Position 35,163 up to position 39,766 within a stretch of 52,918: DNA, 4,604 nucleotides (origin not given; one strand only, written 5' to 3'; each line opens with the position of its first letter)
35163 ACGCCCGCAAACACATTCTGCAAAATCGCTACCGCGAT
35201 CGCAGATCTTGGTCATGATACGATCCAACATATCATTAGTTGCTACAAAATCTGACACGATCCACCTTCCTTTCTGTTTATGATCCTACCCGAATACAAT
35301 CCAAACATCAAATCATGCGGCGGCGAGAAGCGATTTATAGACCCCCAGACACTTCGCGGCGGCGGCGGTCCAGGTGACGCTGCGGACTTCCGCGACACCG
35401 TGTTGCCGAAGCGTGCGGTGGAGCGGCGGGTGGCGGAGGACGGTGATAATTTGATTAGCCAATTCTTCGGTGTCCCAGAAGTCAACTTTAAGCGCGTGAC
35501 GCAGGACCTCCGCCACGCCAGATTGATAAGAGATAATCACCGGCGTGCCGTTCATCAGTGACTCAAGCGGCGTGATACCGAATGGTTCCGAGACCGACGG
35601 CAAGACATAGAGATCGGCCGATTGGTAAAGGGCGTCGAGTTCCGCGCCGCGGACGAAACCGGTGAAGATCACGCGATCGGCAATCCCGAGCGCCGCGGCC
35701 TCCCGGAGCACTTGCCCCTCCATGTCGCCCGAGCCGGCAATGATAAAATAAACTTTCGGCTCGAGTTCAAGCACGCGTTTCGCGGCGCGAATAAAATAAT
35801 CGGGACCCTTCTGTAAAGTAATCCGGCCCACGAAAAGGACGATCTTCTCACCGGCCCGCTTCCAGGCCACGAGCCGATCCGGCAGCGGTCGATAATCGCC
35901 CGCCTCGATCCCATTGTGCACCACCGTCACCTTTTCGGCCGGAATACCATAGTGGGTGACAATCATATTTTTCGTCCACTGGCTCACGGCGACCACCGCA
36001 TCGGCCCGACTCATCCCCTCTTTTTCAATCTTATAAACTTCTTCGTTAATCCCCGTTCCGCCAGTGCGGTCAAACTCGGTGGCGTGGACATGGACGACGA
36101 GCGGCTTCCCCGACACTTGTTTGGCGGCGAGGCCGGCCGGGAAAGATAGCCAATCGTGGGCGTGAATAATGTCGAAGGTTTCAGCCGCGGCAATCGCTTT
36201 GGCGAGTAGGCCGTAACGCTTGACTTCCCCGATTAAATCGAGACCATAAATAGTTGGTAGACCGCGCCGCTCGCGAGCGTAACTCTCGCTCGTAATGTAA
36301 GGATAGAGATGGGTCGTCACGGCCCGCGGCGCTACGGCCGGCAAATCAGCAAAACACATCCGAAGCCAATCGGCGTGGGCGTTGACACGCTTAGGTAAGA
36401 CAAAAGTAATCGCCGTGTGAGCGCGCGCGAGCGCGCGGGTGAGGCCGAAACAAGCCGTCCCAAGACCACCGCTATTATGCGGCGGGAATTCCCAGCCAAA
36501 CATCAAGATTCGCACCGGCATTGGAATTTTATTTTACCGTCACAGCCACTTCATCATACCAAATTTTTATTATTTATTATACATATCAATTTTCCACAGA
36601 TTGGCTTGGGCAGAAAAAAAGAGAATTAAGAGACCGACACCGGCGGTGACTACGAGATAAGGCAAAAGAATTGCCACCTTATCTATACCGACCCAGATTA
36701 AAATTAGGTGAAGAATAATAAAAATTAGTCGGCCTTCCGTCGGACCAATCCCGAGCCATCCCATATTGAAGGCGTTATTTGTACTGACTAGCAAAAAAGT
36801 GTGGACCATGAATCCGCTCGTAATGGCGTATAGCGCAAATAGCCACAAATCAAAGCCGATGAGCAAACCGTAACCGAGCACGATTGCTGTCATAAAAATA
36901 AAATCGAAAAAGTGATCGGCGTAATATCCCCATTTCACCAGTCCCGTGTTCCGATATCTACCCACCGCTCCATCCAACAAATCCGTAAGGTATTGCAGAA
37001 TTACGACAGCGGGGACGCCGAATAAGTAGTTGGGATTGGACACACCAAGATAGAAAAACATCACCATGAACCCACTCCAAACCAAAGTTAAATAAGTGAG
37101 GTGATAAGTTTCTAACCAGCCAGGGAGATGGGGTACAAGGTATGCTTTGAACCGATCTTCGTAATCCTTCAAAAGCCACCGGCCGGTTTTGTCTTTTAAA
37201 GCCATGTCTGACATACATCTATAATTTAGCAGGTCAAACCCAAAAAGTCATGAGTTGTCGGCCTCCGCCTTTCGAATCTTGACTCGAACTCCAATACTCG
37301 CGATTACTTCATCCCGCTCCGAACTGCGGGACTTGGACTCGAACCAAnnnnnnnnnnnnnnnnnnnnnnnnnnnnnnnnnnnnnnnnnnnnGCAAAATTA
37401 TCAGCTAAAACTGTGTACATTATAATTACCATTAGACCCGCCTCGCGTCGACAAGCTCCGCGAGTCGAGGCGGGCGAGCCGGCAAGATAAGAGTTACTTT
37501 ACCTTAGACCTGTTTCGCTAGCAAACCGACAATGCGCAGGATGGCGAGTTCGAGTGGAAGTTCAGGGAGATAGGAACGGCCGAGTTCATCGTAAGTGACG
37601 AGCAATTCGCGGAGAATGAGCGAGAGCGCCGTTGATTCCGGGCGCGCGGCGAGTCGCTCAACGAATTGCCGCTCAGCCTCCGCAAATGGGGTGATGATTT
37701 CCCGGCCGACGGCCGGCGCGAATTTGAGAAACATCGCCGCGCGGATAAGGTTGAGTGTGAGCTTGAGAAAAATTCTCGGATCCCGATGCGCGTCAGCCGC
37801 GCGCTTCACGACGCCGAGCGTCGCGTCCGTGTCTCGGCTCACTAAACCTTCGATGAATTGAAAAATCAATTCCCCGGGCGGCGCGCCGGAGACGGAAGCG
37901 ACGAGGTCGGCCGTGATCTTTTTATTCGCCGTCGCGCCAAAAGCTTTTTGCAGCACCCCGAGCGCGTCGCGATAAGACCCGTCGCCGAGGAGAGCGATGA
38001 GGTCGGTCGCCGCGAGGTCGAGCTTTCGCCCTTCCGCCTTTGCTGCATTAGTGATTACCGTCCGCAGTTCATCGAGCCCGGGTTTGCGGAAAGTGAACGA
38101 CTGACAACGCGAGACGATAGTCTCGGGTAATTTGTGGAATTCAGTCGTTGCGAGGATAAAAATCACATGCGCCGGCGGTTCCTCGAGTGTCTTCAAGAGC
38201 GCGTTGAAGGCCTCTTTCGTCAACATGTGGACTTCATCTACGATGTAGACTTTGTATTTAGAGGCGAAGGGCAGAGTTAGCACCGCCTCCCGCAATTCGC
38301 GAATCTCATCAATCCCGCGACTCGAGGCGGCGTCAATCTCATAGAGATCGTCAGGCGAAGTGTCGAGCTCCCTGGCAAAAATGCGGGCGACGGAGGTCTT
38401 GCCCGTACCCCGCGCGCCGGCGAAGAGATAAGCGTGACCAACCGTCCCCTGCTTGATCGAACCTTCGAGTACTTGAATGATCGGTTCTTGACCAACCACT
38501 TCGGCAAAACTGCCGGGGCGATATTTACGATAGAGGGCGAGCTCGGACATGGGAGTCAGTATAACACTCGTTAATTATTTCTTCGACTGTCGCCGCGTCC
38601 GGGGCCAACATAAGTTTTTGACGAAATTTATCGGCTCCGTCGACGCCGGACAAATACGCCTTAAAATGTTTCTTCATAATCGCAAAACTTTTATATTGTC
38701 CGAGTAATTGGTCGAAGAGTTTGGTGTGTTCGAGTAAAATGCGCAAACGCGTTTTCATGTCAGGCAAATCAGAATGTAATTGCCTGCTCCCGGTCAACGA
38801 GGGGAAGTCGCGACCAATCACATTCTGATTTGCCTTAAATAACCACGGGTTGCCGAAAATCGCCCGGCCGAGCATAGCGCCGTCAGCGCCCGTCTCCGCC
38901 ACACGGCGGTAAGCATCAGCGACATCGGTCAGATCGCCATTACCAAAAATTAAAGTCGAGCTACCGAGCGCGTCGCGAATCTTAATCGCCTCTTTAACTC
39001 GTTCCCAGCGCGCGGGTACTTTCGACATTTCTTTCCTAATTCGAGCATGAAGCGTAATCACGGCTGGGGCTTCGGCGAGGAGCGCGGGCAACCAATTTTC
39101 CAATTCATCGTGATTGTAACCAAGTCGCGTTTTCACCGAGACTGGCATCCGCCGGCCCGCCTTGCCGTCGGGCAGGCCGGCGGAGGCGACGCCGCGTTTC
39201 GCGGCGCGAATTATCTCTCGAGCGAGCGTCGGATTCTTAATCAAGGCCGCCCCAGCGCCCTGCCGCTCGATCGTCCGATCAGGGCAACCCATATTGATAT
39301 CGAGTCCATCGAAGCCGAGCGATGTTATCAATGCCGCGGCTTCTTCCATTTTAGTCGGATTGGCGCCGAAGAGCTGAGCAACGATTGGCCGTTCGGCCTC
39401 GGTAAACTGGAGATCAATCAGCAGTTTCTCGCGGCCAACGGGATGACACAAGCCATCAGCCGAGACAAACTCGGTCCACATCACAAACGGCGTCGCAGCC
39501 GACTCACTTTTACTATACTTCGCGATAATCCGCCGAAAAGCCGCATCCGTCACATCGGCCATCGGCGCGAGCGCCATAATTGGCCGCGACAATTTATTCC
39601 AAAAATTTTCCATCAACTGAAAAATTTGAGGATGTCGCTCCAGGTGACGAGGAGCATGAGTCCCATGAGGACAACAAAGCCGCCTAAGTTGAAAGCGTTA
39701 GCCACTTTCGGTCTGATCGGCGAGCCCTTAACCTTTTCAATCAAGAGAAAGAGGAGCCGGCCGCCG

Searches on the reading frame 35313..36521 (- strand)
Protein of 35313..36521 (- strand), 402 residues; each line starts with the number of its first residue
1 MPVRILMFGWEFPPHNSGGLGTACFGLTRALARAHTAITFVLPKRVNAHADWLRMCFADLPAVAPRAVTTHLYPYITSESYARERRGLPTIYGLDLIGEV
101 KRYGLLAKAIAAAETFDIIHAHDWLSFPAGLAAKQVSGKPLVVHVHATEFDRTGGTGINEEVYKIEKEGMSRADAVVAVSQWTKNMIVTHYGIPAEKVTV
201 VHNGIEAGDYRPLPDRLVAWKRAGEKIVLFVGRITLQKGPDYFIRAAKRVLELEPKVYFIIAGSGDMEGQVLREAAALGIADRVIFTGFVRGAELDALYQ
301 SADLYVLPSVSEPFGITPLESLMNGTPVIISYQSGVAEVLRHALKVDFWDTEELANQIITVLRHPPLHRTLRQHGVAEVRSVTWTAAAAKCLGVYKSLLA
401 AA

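Call 58: search_protein_families(library=pfam, proteins=[window:35313-36521:-], max_evalue=0.001)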
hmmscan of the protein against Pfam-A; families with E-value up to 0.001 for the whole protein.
window:35313-36521:- (402 aa): 8 families
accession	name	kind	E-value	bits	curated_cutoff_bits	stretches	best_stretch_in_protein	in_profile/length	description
PF00534.26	Glycos_transf_1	-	5.4e-37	127.4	26.4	1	223-373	13-167/172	Glycosyl transferases group 1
PF13692.12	Glyco_trans_1_4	-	2e-31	109.6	27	1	226-363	2-141/142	Glycosyl transferases group 1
PF13439.12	Glyco_transf_4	-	8.2e-25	88.2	28.5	1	18-206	2-167/170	Glycosyltransferase Family 4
PF20706.3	GT4-conflict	-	1.6e-21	77.2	26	1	141-359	111-333/385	Family 4 Glycosyltransferase in conflict systems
PF13579.12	Glyco_trans_4_4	-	5e-20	72.9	29.7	1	18-204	1-158/158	Glycosyl transferase 4-like domain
PF08323.17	Glyco_transf_5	-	3.2e-17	63.5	22.7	1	4-192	1-230/239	Starch synthase catalytic domain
PF13524.12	Glyco_trans_1_2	-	4.3e-06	27.2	25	1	245-380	7-130/144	Glycosyl transferase-like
PF00982.27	Glyco_transf_20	-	0.0006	19.1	32.5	1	293-374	363-449/473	Glycosyltransferase family 20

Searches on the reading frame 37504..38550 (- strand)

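Call 58: search_protein_families(library=pfam, proteins=[window:37504-38550:-], max_evalue=0.001)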
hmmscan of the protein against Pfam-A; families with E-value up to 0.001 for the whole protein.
window:37504-38550:- (348 aa): 9 families
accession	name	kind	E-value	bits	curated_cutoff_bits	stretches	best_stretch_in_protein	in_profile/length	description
PF13177.12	DNA_pol3_delta2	-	5.9e-35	121.1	27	2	75-156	78-159/161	DNA polymerase III, delta subunit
PF00004.35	AAA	-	6.7e-14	52.9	21.2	1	42-152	2-126/131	ATPase family associated with various cellular activities (AAA)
PF12169.13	DNA_pol3_gamma3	-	6.1e-09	36.2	24.4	1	213-342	2-129/143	DNA polymerase III subunits gamma and tau domain III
PF13401.12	AAA_22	-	5.1e-08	33.7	27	0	42-84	9-51/130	AAA domain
PF05496.18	RuvB_N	-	2.3e-07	31.1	27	1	11-125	2-111/159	Holliday junction DNA helicase RuvB P-loop domain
PF06068.19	TIP49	-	2.5e-06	27.3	23.8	0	101-135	277-310/347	TIP49 P-loop domain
PF13173.12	AAA_14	-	3.4e-05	24.3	27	1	40-132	4-95/129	AAA domain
PF07728.20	AAA_5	-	5.7e-05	23.6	22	1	42-126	3-94/139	AAA domain (dynein-related subfamily)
PF13604.12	AAA_30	-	0.00043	20.5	27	0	44-132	24-122/191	AAA domain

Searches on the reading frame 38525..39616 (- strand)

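Call 58: search_protein_families(library=pfam, proteins=[window:38525-39616:-], max_evalue=0.001)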
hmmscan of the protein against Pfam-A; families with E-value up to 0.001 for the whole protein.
window:38525-39616:- (363 aa): 1 family
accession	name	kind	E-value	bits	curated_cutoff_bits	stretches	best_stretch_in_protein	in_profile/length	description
PF01207.24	Dus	-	1.4e-56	192.3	20.4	1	16-352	2-306/311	Dihydrouridine synthase (Dus)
